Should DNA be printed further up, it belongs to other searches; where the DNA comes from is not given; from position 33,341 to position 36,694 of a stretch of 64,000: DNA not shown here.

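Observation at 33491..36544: Second paralog of the ECF sigma / TM / beta-sandwich fusion (minus strand)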

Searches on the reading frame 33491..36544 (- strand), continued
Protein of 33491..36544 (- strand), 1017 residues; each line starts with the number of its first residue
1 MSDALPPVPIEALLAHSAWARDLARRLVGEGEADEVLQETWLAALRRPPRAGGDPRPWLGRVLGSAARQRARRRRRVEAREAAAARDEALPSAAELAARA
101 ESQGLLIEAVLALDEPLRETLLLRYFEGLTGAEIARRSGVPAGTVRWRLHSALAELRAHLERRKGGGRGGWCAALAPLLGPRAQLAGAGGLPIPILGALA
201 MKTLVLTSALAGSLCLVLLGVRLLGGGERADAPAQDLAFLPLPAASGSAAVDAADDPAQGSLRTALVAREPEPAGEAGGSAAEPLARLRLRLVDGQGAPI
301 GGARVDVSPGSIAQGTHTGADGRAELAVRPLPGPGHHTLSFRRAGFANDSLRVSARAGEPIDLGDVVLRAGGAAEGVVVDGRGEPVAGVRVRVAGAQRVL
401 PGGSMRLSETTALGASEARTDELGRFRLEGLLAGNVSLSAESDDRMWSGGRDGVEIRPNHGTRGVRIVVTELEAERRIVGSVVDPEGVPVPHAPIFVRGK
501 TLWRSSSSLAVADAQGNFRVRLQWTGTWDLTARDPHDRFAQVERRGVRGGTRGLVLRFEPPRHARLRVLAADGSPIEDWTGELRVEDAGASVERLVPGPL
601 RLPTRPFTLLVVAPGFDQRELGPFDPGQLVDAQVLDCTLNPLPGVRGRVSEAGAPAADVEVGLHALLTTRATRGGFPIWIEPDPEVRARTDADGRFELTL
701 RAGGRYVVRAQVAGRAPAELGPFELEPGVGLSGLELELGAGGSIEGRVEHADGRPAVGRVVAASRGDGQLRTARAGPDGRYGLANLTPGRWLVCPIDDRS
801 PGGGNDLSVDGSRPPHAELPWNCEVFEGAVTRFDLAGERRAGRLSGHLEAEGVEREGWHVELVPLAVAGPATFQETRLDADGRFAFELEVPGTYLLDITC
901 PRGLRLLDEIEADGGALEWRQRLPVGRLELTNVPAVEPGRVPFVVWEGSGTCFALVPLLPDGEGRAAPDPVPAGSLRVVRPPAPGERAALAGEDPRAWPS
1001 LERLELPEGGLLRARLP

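Call 7: find_homologous_proteins(query=window:33491-36544:-)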
Query window:33491-36544:- (1017 aa): 180 proteins with E <= 0.001 among 8000 candidates; the best 120 are listed.
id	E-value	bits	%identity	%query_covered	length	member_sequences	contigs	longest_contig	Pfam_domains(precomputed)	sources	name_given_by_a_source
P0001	0.0e+0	2214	100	100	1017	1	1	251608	PF10670.16,PF13715.13,PF02369.23,PF04545.23,PF04542.21,PF13620.13,PF08281.19,PF22904.4,PF24107.2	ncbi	-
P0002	0.0e+0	1250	61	100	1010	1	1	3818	PF10670.16,PF13715.13,PF02369.23,PF04545.23,PF04542.21,PF13620.13,PF08281.19,PF22904.4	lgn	-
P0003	4.5e-183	629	42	99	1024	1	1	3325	PF10670.16,PF13715.13,PF20598.5,PF04545.23,PF04542.21,PF00775.28,PF13620.13,PF08281.19,PF22904.4,PF17210.10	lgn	-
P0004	2.2e-176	607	41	100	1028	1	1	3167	PF10670.16,PF13715.13,PF04545.23,PF04542.21,PF13620.13,PF08281.19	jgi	-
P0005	1.0e-175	605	42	99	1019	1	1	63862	PF10670.16,PF13715.13,PF02369.23,PF04545.23,PF04542.21,PF00775.28,PF13620.13,PF08281.19,PF22904.4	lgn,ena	-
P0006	1.0e-161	559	39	100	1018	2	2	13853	PF10670.16,PF13715.13,PF04545.23,PF04542.21,PF13620.13,PF08281.19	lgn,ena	-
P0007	1.7e-161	558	39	100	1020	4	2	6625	PF10670.16,PF13715.13,PF04545.23,PF04542.21,PF13620.13,PF08281.19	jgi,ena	-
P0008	7.6e-142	493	39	99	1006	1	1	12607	PF10670.16,PF13715.13,PF02369.23,PF15976.12,PF04545.23,PF04542.21,PF13620.13,PF08281.19,PF22904.4,PF17210.10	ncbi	ncbi:MAG: sigma-70 family RNA polymerase sigma factor [Planctomycetota bacterium]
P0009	4.4e-138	480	36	99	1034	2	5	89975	PF10670.16,PF04545.23,PF04542.21,PF00775.28,PF13620.13,PF08281.19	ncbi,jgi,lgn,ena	-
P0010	3.7e-137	477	40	88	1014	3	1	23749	PF10670.16,PF13715.13,PF04545.23,PF04542.21,PF13620.13,PF08281.19,PF22904.4,PF17210.10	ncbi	ncbi:MAG: sigma-70 family RNA polymerase sigma factor [Planctomycetota bacterium]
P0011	7.3e-136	473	38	100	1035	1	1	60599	PF10670.16,PF04545.23,PF04542.21,PF00775.28,PF13620.13,PF08281.19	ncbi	ncbi:MAG: sigma-70 family RNA polymerase sigma factor [Planctomycetota bacterium]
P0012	1.0e-124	436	36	95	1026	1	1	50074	PF10670.16,PF13715.13,PF25020.2,PF02369.23,PF20598.5,PF04545.23,PF04542.21,PF00775.28,PF13620.13,PF08281.19,PF24107.2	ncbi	-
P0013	1.2e-124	436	37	95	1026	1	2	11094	PF10670.16,PF13715.13,PF02369.23,PF04545.23,PF04542.21,PF13620.13,PF08281.19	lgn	-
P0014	4.1e-124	434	35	99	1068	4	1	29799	PF10670.16,PF13715.13,PF04545.23,PF04542.21,PF00775.28,PF13620.13,PF08281.19,PF22904.4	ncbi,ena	-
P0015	7.5e-120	420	36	99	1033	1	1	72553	PF10670.16,PF04545.23,PF04542.21,PF13620.13,PF08281.19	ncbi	-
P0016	5.2e-114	401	38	96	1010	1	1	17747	PF10670.16,PF04542.21,PF13620.13,PF08281.19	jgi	jgi:RNA polymerase sigma factor (sigma-70 family)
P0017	7.1e-112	394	35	93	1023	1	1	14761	PF04542.21,PF13620.13,PF08281.19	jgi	jgi:RNA polymerase sigma-70 factor (ECF subfamily)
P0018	2.5e-110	388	35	97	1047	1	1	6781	PF10670.16,PF04545.23,PF04542.21,PF13620.13,PF08281.19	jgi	-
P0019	8.2e-103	364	35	98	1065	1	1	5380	PF10670.16,PF04545.23,PF04542.21,PF13620.13,PF08281.19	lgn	-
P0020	3.5e-101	358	33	95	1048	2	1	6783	PF10670.16,PF20598.5,PF04545.23,PF04542.21,PF13620.13,PF08281.19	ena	-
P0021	8.4e-100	354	36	97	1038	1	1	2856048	PF10670.16,PF04542.21,PF13620.13,PF08281.19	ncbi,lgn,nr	ncbi:MAG: sigma-70 family RNA polymerase sigma factor [Planctomycetes bacterium]|nr:sigma-70 family 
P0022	1.1e-99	353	35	68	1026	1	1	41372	PF02369.23,PF04545.23,PF04542.21,PF00775.28,PF13620.13,PF08281.19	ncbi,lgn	-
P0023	1.2e-98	350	36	82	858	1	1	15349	PF10670.16,PF04545.23,PF04542.21,PF13620.13,PF08281.19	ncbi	-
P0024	2.6e-91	325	53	16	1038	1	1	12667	PF13715.13,PF20598.5,PF04545.23,PF13620.13,PF08281.19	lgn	-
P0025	3.5e-74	269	33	82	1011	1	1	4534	PF10670.16,PF04545.23,PF04542.21,PF13620.13,PF08281.19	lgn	-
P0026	2.2e-70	256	31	91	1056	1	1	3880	PF10670.16,PF13715.13,PF04542.21,PF13620.13,PF08281.19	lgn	-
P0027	3.1e-59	219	35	47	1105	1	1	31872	PF17802.8,PF04542.21,PF00775.28,PF13620.13,PF08281.19,PF17210.10,PF24107.2,PF10670.16,PF13715.13,PF02369.23,PF14686.13,PF20598.5,PF15976.12,PF04545.23,PF22904.4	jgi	-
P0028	6.3e-56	208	51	17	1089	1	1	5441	PF17802.8,PF23193.2,PF04542.21,PF00775.28,PF13620.13,PF08281.19,PF17210.10,PF10670.16,PF13715.13,PF02369.23,PF11974.15,PF14686.13,PF20598.5,PF15976.12,PF04545.23,PF09430.17,PF22904.4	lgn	-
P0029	8.6e-56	208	37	57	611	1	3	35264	PF04545.23,PF04542.21,PF13620.13,PF08281.19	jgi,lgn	-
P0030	2.4e-55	206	52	16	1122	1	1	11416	PF17802.8,PF23193.2,PF04542.21,PF00775.28,PF13620.13,PF08281.19,PF17210.10,PF10670.16,PF13715.13,PF02369.23,PF14686.13,PF20598.5,PF15976.12,PF04545.23,PF09430.17,PF22904.4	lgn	-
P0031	1.2e-54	204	52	17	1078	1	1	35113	PF17802.8,PF04542.21,PF00775.28,PF13620.13,PF08281.19,PF17210.10,PF10670.16,PF13715.13,PF14686.13,PF20598.5,PF15976.12,PF04545.23,PF09430.17,PF22904.4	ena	-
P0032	2.8e-54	203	51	17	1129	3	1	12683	PF17802.8,PF23193.2,PF04542.21,PF13620.13,PF08281.19,PF17210.10,PF10670.16,PF13715.13,PF02369.23,PF14686.13,PF20598.5,PF04545.23,PF09430.17,PF22904.4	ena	-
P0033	2.8e-53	200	40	36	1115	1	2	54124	PF17802.8,PF23193.2,PF04542.21,PF00775.28,PF13620.13,PF08281.19,PF17210.10,PF10670.16,PF13715.13,PF02369.23,PF14686.13,PF20598.5,PF04545.23,PF09430.17,PF22904.4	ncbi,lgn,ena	-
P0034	1.6e-52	197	48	16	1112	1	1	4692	PF17802.8,PF04542.21,PF00775.28,PF13620.13,PF08281.19,PF17210.10,PF24107.2,PF10670.16,PF13715.13,PF20598.5,PF04545.23,PF22904.4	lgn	-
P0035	7.3e-51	192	40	30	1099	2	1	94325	PF17802.8,PF04542.21,PF00775.28,PF13620.13,PF08281.19,PF17210.10,PF10670.16,PF13715.13,PF02369.23,PF14686.13,PF20598.5,PF15976.12,PF04545.23,PF09430.17,PF22904.4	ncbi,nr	ncbi:MAG: sigma-70 family RNA polymerase sigma factor [Deltaproteobacteria bacterium]|nr:sigma-70 fa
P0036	8.5e-50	188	40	38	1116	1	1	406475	PF17802.8,PF04542.21,PF00775.28,PF13620.13,PF08281.19,PF17210.10,PF10670.16,PF13715.13,PF20598.5,PF15976.12,PF04545.23,PF09430.17,PF22904.4,PF22029.3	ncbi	-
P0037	1.3e-49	187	54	16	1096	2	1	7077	PF17802.8,PF00775.28,PF13620.13,PF08281.19,PF17210.10,PF10670.16,PF13715.13,PF02369.23,PF20598.5,PF15976.12,PF04545.23,PF22904.4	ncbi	-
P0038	1.5e-49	187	37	52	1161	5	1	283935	PF17802.8,PF04542.21,PF00775.28,PF13620.13,PF08281.19,PF10670.16,PF13715.13,PF02369.23,PF20598.5,PF15976.12,PF04545.23,PF09430.17,PF22904.4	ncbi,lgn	ncbi:MAG: sigma-70 family RNA polymerase sigma factor [Planctomycetota bacterium]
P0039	9.3e-49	185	49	17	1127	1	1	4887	PF17802.8,PF23193.2,PF04542.21,PF00775.28,PF13620.13,PF08281.19,PF17210.10,PF10670.16,PF13715.13,PF02369.23,PF14686.13,PF20598.5,PF04545.23,PF09430.17,PF22904.4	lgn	-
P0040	6.1e-48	182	41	31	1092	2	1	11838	PF17802.8,PF04542.21,PF00775.28,PF13620.13,PF08281.19,PF17210.10,PF10670.16,PF13715.13,PF02369.23,PF14686.13,PF20598.5,PF15976.12,PF04545.23,PF09430.17,PF22904.4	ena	-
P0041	6.6e-48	182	39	32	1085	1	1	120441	PF17802.8,PF23193.2,PF04542.21,PF00775.28,PF13620.13,PF08281.19,PF17210.10,PF10670.16,PF13715.13,PF02369.23,PF14686.13,PF20598.5,PF15976.12,PF04545.23,PF09430.17,PF22904.4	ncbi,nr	ncbi:MAG: sigma-70 family RNA polymerase sigma factor [Kofleriaceae bacterium]|nr:sigma-70 family RN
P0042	3.1e-46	176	32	56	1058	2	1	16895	PF17802.8,PF04542.21,PF00775.28,PF13620.13,PF08281.19,PF17210.10,PF10670.16,PF13715.13,PF02369.23,PF20598.5,PF15976.12,PF04545.23,PF22904.4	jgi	jgi:RNA polymerase sigma factor (sigma-70 family)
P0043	3.3e-46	176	32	74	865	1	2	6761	PF10670.16,PF13715.13,PF25020.2,PF02369.23,PF20598.5,PF15976.12,PF04545.23,PF04542.21,PF00775.28,PF13620.13,PF08281.19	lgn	-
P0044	4.2e-46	176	55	17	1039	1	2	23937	PF10670.16,PF13715.13,PF02369.23,PF04545.23,PF04542.21,PF13620.13,PF08281.19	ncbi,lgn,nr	ncbi:MAG: sigma-70 family RNA polymerase sigma factor [Planctomycetales bacterium]|nr:sigma-70 famil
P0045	9.5e-46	175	51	16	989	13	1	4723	PF10670.16,PF02369.23,PF04542.21,PF13620.13,PF08281.19,PF22904.4,PF17210.10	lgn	-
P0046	6.8e-45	172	31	88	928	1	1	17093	PF17802.8,PF04542.21,PF00775.28,PF13620.13,PF08281.19,PF17210.10,PF10670.16,PF13715.13,PF25020.2,PF02369.23,PF14686.13,PF20598.5,PF15976.12,PF04545.23,PF09430.17,PF22904.4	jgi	jgi:RNA polymerase sigma-70 factor (ECF subfamily)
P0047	1.0e-42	165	31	79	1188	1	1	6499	PF17820.8,PF17802.8,PF04542.21,PF00775.28,PF13620.13,PF08281.19,PF10670.16,PF13715.13,PF25020.2,PF15976.12,PF04545.23,PF09430.17,PF22904.4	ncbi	-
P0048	1.3e-41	161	31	54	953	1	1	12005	PF04545.23,PF04542.21,PF13620.13,PF08281.19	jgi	jgi:RNA polymerase sigma factor (sigma-70 family)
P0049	1.5e-41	161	37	37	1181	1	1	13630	PF17820.8,PF00595.30,PF17802.8,PF04542.21,PF00775.28,PF13620.13,PF08281.19,PF17210.10,PF13715.13,PF14686.13,PF20598.5,PF04545.23,PF09430.17,PF22904.4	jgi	jgi:RNA polymerase sigma factor (sigma-70 family)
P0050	2.3e-41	160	54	16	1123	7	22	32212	PF17802.8,PF23193.2,PF04542.21,PF00775.28,PF13620.13,PF08281.19,PF17210.10,PF13715.13,PF14686.13,PF20598.5,PF04545.23,PF09430.17,PF22904.4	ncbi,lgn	-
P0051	2.4e-40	157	30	78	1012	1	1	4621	PF13715.13,PF02369.23,PF04545.23,PF04542.21,PF00775.28,PF13620.13,PF08281.19,PF22904.4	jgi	jgi:RNA polymerase sigma-70 factor (ECF subfamily)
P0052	3.9e-40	156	56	16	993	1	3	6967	PF13384.13,PF04542.21,PF00775.28,PF13620.13,PF08281.19,PF17210.10,PF12840.14,PF10670.16,PF13715.13,PF02369.23,PF20598.5,PF15976.12,PF04545.23,PF22904.4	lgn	-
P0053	5.3e-40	156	50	20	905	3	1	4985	PF15976.12,PF04545.23,PF04542.21,PF13620.13,PF08281.19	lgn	-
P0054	5.7e-40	156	29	73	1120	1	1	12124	PF17802.8,PF23193.2,PF04542.21,PF00775.28,PF13620.13,PF08281.19,PF17210.10,PF10670.16,PF13715.13,PF02369.23,PF14686.13,PF20598.5,PF15976.12,PF04545.23,PF22904.4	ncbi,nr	ncbi:MAG TPA: sigma-70 family RNA polymerase sigma factor [Kofleriaceae bacterium]|nr:sigma-70 famil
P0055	1.1e-39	155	36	37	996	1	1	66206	PF13715.13,PF14686.13,PF04545.23,PF04542.21,PF13620.13,PF08281.19,PF22904.4,PF17210.10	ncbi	ncbi:MAG: sigma-70 family RNA polymerase sigma factor [Planctomycetota bacterium]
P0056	1.1e-39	155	49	16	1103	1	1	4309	PF10670.16,PF13715.13,PF14686.13,PF17802.8,PF04545.23,PF00775.28,PF13620.13,PF08281.19,PF22904.4,PF17210.10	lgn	-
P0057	4.7e-39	152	51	20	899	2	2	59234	PF13715.13,PF04545.23,PF04542.21,PF00775.28,PF13620.13,PF08281.19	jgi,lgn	jgi:RNA polymerase sigma factor (sigma-70 family)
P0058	1.3e-38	151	29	68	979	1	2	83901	PF13715.13,PF04545.23,PF04542.21,PF13620.13,PF08281.19,PF22904.4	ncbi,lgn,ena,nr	ncbi:MAG: sigma-70 family RNA polymerase sigma factor [Planctomycetes bacterium]|nr:sigma-70 family 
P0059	1.3e-38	151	50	18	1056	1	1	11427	PF13715.13,PF25020.2,PF14686.13,PF15976.12,PF04545.23,PF04542.21,PF00775.28,PF13620.13,PF08281.19,PF09430.17,PF22904.4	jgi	-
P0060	4.8e-38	149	51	17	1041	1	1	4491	PF13715.13,PF02369.23,PF14686.13,PF07210.19,PF15976.12,PF04545.23,PF04542.21,PF13620.13,PF08281.19,PF22904.4,PF17210.10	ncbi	-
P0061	1.3e-37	148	34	42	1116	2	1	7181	PF17802.8,PF04542.21,PF13620.13,PF08281.19,PF17210.10,PF10670.16,PF13715.13,PF14686.13,PF20598.5,PF04545.23,PF09430.17,PF22904.4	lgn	-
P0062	1.4e-37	148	30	20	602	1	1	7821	PF04545.23,PF04542.21,PF13620.13,PF08281.19,PF09430.17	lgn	-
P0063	2.2e-37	147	29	76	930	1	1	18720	PF17802.8,PF04542.21,PF00775.28,PF13620.13,PF08281.19,PF17210.10,PF10670.16,PF13715.13,PF25020.2,PF02369.23,PF20598.5,PF15976.12,PF04545.23,PF22904.4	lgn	-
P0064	2.4e-37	147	50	18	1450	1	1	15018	PF17789.8,PF17802.8,PF04542.21,PF00775.28,PF13620.13,PF08281.19,PF17210.10,PF10670.16,PF13715.13,PF25020.2,PF02369.23,PF11974.15,PF20598.5,PF15976.12,PF04545.23,PF22904.4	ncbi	-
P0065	4.8e-37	146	35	38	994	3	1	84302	PF17789.8,PF17802.8,PF04542.21,PF00775.28,PF13620.13,PF08281.19,PF17210.10,PF24107.2,PF13715.13,PF25020.2,PF02369.23,PF14686.13,PF20598.5,PF22904.4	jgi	-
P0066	4.9e-37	146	30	73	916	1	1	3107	PF17802.8,PF04542.21,PF00775.28,PF13620.13,PF08281.19,PF17210.10,PF10670.16,PF13715.13,PF25020.2,PF02369.23,PF14686.13,PF20598.5,PF04545.23,PF09430.17,PF22904.4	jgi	jgi:RNA polymerase sigma-70 factor (ECF subfamily)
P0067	1.0e-36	145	45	18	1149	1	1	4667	PF17820.8,PF17802.8,PF04542.21,PF00775.28,PF13620.13,PF13715.13,PF02369.23,PF14686.13,PF15976.12,PF04545.23,PF09430.17,PF22904.4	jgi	jgi:RNA polymerase sigma factor (sigma-70 family)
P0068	1.0e-36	145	36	31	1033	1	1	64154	PF13384.13,PF17802.8,PF04542.21,PF00775.28,PF13620.13,PF08281.19,PF17210.10,PF10670.16,PF13715.13,PF02369.23,PF14686.13,PF20598.5,PF04545.23,PF22904.4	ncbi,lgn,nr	ncbi:MAG: hypothetical protein JWP01_428 [Myxococcales bacterium]|nr:hypothetical protein [Myxococca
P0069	1.1e-36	145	50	17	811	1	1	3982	PF10670.16,PF14686.13,PF20598.5,PF04545.23,PF04542.21,PF13620.13,PF08281.19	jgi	jgi:RNA polymerase sigma factor (sigma-70 family)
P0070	1.1e-36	145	30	86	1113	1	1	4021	PF17802.8,PF13620.13,PF08281.19,PF17210.10,PF10670.16,PF13715.13,PF02369.23,PF14686.13,PF20598.5,PF04545.23,PF09430.17,PF22904.4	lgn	-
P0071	5.6e-36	142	37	42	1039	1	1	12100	PF10670.16,PF13715.13,PF02369.23,PF04545.23,PF04542.21,PF13620.13,PF08281.19,PF17210.10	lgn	-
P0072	5.9e-36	142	37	51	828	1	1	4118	PF13715.13,PF25020.2,PF02369.23,PF15976.12,PF04545.23,PF04542.21,PF00775.28,PF13620.13,PF08281.19,PF24107.2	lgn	-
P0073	6.5e-36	142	31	57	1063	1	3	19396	PF02369.23,PF04545.23,PF04542.21,PF13620.13,PF08281.19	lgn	-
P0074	8.9e-36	142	41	19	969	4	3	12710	PF17789.8,PF07210.19,PF17802.8,PF00775.28,PF13620.13,PF08281.19,PF24107.2,PF10670.16,PF13715.13,PF02369.23,PF11974.15,PF20598.5,PF15976.12,PF04545.23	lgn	-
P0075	9.1e-36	142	45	18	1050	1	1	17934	PF04545.23,PF04542.21,PF13620.13,PF08281.19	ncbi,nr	ncbi:MAG: sigma-70 family RNA polymerase sigma factor [Planctomycetota bacterium]|nr:sigma-70 family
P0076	3.3e-35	140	45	19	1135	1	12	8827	PF17820.8,PF07210.19,PF04542.21,PF00775.28,PF13620.13,PF08281.19,PF17210.10,PF10670.16,PF13715.13,PF13180.13,PF14686.13,PF20598.5,PF04545.23,PF09430.17,PF22904.4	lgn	-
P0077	4.7e-35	139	45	17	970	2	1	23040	PF10670.16,PF13715.13,PF02369.23,PF20598.5,PF04545.23,PF04542.21,PF00775.28,PF13620.13,PF08281.19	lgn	-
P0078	7.1e-35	139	53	17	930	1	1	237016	PF17789.8,PF02369.23,PF04545.23,PF04542.21,PF13620.13,PF08281.19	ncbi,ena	-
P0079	8.9e-35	138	49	18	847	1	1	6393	PF13715.13,PF02369.23,PF20598.5,PF04545.23,PF04542.21,PF00775.28,PF13620.13,PF08281.19,PF24107.2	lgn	-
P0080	2.7e-34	137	29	62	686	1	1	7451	PF13715.13,PF17789.8,PF25020.2,PF02369.23,PF04545.23,PF04542.21,PF00775.28,PF13620.13,PF08281.19,PF22904.4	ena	-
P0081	2.0e-33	134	41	19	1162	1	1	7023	PF17820.8,PF00595.30,PF07210.19,PF23193.2,PF04542.21,PF13620.13,PF08281.19,PF17210.10,PF10670.16,PF13715.13,PF25020.2,PF13180.13,PF14686.13,PF20598.5,PF04545.23,PF22904.4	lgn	-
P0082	4.0e-33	133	45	18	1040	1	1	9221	PF17789.8,PF07210.19,PF17802.8,PF04542.21,PF00775.28,PF13620.13,PF08281.19,PF17210.10,PF10670.16,PF13715.13,PF25020.2,PF02369.23,PF11974.15,PF14686.13,PF20598.5,PF15976.12,PF04545.23,PF22904.4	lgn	-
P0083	5.6e-33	132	33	43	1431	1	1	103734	PF07210.19,PF17802.8,PF04542.21,PF00775.28,PF13620.13,PF08281.19,PF17210.10,PF24107.2,PF10670.16,PF13715.13,PF25020.2,PF02369.23,PF14686.13,PF20598.5,PF15976.12,PF04545.23,PF22904.4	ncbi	-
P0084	1.0e-32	132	50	14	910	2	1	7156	PF13715.13,PF20598.5,PF04545.23,PF04542.21,PF13620.13,PF08281.19,PF24107.2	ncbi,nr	ncbi:MAG: sigma-70 family RNA polymerase sigma factor [Planctomycetes bacterium]|nr:sigma-70 family 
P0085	1.4e-32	131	54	16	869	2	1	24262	PF04545.23,PF04542.21,PF13620.13,PF08281.19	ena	-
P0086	2.8e-32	130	45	16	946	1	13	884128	PF10670.16,PF13715.13,PF02369.23,PF20598.5,PF15976.12,PF04545.23,PF04542.21,PF00775.28,PF13620.13,PF08281.19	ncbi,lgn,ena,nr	ncbi:MAG: sigma-70 family RNA polymerase sigma factor [Planctomycetota bacterium]|nr:MAG: sigma-70 f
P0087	2.9e-32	130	49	17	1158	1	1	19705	PF13715.13,PF02369.23,PF17802.8,PF04545.23,PF04542.21,PF00775.28,PF13620.13,PF08281.19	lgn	-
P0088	4.6e-32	129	43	17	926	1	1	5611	PF13715.13,PF20598.5,PF15976.12,PF04545.23,PF04542.21,PF00775.28,PF13620.13,PF08281.19,PF22904.4,PF17210.10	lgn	-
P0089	5.4e-32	129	43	23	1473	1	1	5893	PF10670.16,PF13715.13,PF20598.5,PF15976.12,PF04545.23,PF04542.21,PF13620.13,PF08281.19,PF09430.17,PF17210.10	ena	-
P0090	6.0e-32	129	31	73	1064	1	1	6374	PF17789.8,PF17802.8,PF04542.21,PF00775.28,PF13620.13,PF08281.19,PF24107.2,PF13715.13,PF25020.2,PF02369.23,PF11974.15,PF04545.23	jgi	-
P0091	7.7e-32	129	32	41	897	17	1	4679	PF13715.13,PF25020.2,PF04545.23,PF04542.21,PF00775.28,PF13620.13,PF08281.19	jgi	jgi:RNA polymerase sigma-70 factor (ECF subfamily)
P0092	1.9e-31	127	46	19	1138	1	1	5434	PF17820.8,PF00595.30,PF07210.19,PF04542.21,PF13620.13,PF08281.19,PF17210.10,PF10670.16,PF13715.13,PF25020.2,PF02369.23,PF13180.13,PF14686.13,PF20598.5,PF04545.23,PF22904.4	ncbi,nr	ncbi:MAG TPA: sigma-70 family RNA polymerase sigma factor [Kofleriaceae bacterium]|nr:sigma-70 famil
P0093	2.9e-31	127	27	60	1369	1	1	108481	PF07210.19,PF08308.18,PF17802.8,PF00775.28,PF13620.13,PF17210.10,PF24107.2,PF10670.16,PF13715.13,PF25020.2,PF02369.23,PF11974.15,PF14686.13,PF20598.5,PF15976.12,PF09430.17,PF22904.4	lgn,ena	-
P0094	5.2e-31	126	51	17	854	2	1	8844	PF15976.12,PF04545.23,PF04542.21,PF00775.28,PF13620.13,PF08281.19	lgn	-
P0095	7.6e-31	125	44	18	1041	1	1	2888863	PF17789.8,PF07210.19,PF17802.8,PF04542.21,PF00775.28,PF13620.13,PF08281.19,PF17210.10,PF10670.16,PF13715.13,PF02369.23,PF20598.5,PF15976.12,PF04545.23,PF22904.4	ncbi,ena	-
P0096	8.3e-31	125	33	53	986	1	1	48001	PF10670.16,PF13715.13,PF02369.23,PF04545.23,PF04542.21,PF13620.13,PF08281.19,PF09430.17,PF22904.4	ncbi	ncbi:MAG TPA: sigma-70 family RNA polymerase sigma factor [Planctomycetota bacterium]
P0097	9.5e-31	125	31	69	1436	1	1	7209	PF13715.13,PF17789.8,PF02369.23,PF20598.5,PF04545.23,PF04542.21,PF13620.13,PF08281.19,PF09430.17,PF22904.4,PF24107.2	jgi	jgi:RNA polymerase sigma factor (sigma-70 family)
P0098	2.0e-30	124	41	33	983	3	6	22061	PF13715.13,PF11974.15,PF04545.23,PF04542.21,PF13620.13,PF08281.19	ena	-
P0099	2.2e-30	124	49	17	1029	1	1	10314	PF04545.23,PF04542.21,PF13620.13,PF08281.19,PF22029.3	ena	-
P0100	3.5e-30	123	36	35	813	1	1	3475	PF04545.23,PF04542.21,PF13620.13,PF08281.19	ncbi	-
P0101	5.9e-30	122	49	17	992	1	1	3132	PF13715.13,PF04545.23,PF04542.21,PF13620.13,PF08281.19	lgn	-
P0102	8.5e-30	122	48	20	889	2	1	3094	PF13715.13,PF15976.12,PF04545.23,PF04542.21,PF13620.13,PF08281.19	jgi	jgi:RNA polymerase sigma-70 factor (ECF subfamily)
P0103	1.0e-29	122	47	17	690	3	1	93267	PF04545.23,PF04542.21,PF08281.19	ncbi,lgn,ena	-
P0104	1.1e-29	121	51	18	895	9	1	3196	PF04542.21,PF13620.13,PF08281.19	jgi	-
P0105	3.9e-29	120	30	74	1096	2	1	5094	PF13715.13,PF17789.8,PF25020.2,PF02369.23,PF04545.23,PF04542.21,PF00775.28,PF13620.13,PF08281.19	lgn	-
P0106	4.7e-29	119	44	21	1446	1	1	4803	PF17789.8,PF04542.21,PF13620.13,PF08281.19,PF17210.10,PF24107.2,PF13715.13,PF02369.23,PF14686.13,PF20598.5,PF04545.23,PF22904.4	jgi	jgi:RNA polymerase sigma factor (sigma-70 family)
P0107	4.8e-29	119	35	36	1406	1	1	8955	PF13715.13,PF02369.23,PF15976.12,PF17802.8,PF04545.23,PF04542.21,PF00775.28,PF13620.13,PF08281.19,PF09430.17,PF24107.2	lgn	-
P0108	5.3e-29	119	48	17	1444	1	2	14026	PF17789.8,PF04542.21,PF00775.28,PF13620.13,PF08281.19,PF17210.10,PF10670.16,PF13715.13,PF02369.23,PF20598.5,PF04545.23,PF22904.4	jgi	jgi:RNA polymerase sigma-70 factor (ECF subfamily)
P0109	9.1e-29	118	49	16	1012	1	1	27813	PF13715.13,PF15976.12,PF04545.23,PF04542.21,PF00775.28,PF13620.13,PF08281.19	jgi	jgi:RNA polymerase sigma-70 factor (ECF subfamily)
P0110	1.0e-28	118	51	18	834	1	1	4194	PF04545.23,PF04542.21,PF08281.19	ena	-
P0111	1.0e-28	118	33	50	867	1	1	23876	PF13715.13,PF04545.23,PF04542.21,PF13620.13,PF08281.19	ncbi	-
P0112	2.7e-28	117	48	17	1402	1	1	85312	PF17789.8,PF17802.8,PF04542.21,PF00775.28,PF13620.13,PF08281.19,PF17210.10,PF13715.13,PF02369.23,PF20598.5,PF15976.12,PF04545.23,PF09430.17,PF22904.4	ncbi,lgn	-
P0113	7.7e-28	115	51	17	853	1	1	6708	PF13715.13,PF04542.21,PF00775.28,PF13620.13,PF08281.19,PF22029.3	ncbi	-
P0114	2.6e-27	114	52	15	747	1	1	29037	PF04545.23,PF04542.21,PF13620.13,PF08281.19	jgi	jgi:RNA polymerase sigma factor (sigma-70 family)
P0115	3.1e-27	113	32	56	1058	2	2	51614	PF10670.16,PF13715.13,PF25020.2,PF02369.23,PF04542.21,PF00775.28,PF13620.13,PF08281.19,PF24107.2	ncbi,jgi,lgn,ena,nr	ncbi:MAG TPA: sigma-70 family RNA polymerase sigma factor [Planctomycetota bacterium]|nr:sigma-70 fa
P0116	3.2e-27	113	51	16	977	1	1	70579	PF13715.13,PF02369.23,PF04542.21,PF13620.13,PF08281.19,PF24107.2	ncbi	-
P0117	3.4e-27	113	42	18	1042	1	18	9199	PF04545.23,PF04542.21,PF00775.28,PF13620.13,PF08281.19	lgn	-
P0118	3.6e-27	113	39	22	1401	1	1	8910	PF17802.8,PF23193.2,PF04542.21,PF00775.28,PF13620.13,PF17210.10,PF10670.16,PF13715.13,PF25020.2,PF02369.23,PF14686.13,PF07638.18,PF15976.12,PF04545.23,PF09430.17,PF22904.4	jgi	jgi:RNA polymerase sigma-70 factor (ECF subfamily)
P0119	4.4e-27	113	43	21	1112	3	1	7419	PF17820.8,PF00595.30,PF07210.19,PF17802.8,PF04542.21,PF00775.28,PF13620.13,PF08281.19,PF10670.16,PF13715.13,PF02369.23,PF13180.13,PF14686.13,PF20598.5,PF04545.23,PF22904.4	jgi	-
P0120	9.8e-27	112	34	49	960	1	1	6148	PF13715.13,PF04545.23,PF04542.21,PF13620.13,PF08281.19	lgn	-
